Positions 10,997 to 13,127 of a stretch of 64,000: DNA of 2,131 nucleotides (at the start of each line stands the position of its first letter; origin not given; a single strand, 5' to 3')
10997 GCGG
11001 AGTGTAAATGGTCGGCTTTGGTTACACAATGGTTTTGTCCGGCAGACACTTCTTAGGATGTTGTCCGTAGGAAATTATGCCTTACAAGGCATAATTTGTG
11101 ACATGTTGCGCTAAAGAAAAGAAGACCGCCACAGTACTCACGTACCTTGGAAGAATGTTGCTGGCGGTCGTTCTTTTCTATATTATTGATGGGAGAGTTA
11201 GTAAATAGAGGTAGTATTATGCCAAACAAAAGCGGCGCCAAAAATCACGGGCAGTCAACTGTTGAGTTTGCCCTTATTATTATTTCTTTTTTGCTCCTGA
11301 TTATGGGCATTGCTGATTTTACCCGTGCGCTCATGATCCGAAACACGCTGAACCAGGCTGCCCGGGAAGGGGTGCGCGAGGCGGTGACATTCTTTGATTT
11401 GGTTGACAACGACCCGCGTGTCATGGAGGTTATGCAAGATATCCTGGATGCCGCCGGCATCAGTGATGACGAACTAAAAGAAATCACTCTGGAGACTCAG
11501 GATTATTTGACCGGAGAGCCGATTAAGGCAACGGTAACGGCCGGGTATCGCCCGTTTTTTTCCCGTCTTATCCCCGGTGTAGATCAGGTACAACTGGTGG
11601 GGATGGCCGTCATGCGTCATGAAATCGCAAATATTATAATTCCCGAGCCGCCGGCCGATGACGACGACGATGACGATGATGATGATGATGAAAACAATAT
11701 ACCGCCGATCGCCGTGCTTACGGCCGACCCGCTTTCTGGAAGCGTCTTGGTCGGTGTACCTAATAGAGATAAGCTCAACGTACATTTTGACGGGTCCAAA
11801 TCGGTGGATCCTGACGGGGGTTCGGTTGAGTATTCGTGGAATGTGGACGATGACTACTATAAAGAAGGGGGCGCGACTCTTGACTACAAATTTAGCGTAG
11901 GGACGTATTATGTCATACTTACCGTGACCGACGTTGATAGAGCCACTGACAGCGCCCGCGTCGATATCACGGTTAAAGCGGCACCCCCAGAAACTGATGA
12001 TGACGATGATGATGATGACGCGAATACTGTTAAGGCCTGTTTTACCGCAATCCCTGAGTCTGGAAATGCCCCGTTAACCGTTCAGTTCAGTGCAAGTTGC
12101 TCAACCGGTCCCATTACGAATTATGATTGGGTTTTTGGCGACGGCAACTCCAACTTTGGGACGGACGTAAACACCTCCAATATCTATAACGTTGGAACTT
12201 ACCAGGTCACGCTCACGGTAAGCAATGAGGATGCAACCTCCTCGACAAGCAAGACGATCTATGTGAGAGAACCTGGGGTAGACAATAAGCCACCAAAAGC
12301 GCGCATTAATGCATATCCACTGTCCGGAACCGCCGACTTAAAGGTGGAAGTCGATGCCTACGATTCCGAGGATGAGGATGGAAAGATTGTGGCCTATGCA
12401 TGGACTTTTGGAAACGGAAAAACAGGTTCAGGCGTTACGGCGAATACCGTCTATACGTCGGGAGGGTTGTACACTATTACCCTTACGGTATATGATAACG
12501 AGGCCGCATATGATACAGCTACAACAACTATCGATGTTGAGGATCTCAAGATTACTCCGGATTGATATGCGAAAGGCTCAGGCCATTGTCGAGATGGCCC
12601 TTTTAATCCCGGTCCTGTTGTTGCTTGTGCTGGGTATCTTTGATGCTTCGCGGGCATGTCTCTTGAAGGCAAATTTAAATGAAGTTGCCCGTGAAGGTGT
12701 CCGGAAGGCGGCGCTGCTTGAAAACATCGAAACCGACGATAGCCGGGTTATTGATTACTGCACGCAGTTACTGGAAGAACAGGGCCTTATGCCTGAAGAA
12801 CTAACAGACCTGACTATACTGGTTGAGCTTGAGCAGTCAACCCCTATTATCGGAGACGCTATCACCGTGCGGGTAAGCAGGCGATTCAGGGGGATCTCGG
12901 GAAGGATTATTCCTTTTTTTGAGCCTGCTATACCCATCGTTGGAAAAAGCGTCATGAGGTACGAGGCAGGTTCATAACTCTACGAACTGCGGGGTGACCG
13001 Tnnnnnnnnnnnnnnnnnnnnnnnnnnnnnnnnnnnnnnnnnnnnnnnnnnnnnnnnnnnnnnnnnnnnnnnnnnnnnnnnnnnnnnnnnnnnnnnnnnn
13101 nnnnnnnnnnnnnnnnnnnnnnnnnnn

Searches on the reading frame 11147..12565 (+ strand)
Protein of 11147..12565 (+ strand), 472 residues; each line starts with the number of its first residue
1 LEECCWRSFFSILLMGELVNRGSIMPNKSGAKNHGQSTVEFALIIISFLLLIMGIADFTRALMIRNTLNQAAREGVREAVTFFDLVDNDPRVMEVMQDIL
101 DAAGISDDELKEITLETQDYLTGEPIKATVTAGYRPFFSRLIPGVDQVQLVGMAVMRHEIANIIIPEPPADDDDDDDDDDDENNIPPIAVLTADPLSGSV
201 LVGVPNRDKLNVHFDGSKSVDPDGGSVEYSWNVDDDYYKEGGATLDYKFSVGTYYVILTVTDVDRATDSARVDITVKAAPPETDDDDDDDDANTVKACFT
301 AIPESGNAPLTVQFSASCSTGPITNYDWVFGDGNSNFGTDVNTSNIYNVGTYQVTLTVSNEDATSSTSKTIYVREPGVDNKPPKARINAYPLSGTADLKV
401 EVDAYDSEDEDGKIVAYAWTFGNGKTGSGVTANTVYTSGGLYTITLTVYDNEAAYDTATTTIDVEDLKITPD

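Call 19: search_protein_families(library=pfam, proteins=[window:11147-12565:+], max_evalue=0.001)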
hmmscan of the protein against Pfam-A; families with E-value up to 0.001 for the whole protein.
window:11147-12565:+ (472 aa): 5 families
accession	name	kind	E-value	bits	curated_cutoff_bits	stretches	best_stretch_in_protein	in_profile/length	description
PF18911.6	PKD_4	-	7.1e-35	119.4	27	3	380-464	1-85/85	PKD domain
PF00801.26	PKD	-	4.2e-27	94.4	23.5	2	396-462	13-78/80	PKD domain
PF07811.17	TadE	-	1.5e-14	54.3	22.9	1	35-77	1-43/43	TadE-like protein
PF22352.2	K319L-like_PKD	-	2.7e-13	50.1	27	1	399-464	13-84/84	K319L-like, PKD domain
PF21027.3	Sde0182_C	-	0.00015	22.7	27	0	212-261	2-37/83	Cellulose-binding protein Sde0182, C-terminal domain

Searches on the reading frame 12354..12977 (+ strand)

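Call 19: search_protein_families(library=pfam, proteins=[window:12354-12977:+], max_evalue=0.001)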
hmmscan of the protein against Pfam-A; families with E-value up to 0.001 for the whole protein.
window:12354-12977:+ (207 aa): 1 family
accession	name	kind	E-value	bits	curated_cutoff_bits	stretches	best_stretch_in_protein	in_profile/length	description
PF07811.17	TadE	-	1.4e-11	44.7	22.9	1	76-117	2-43/43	TadE-like protein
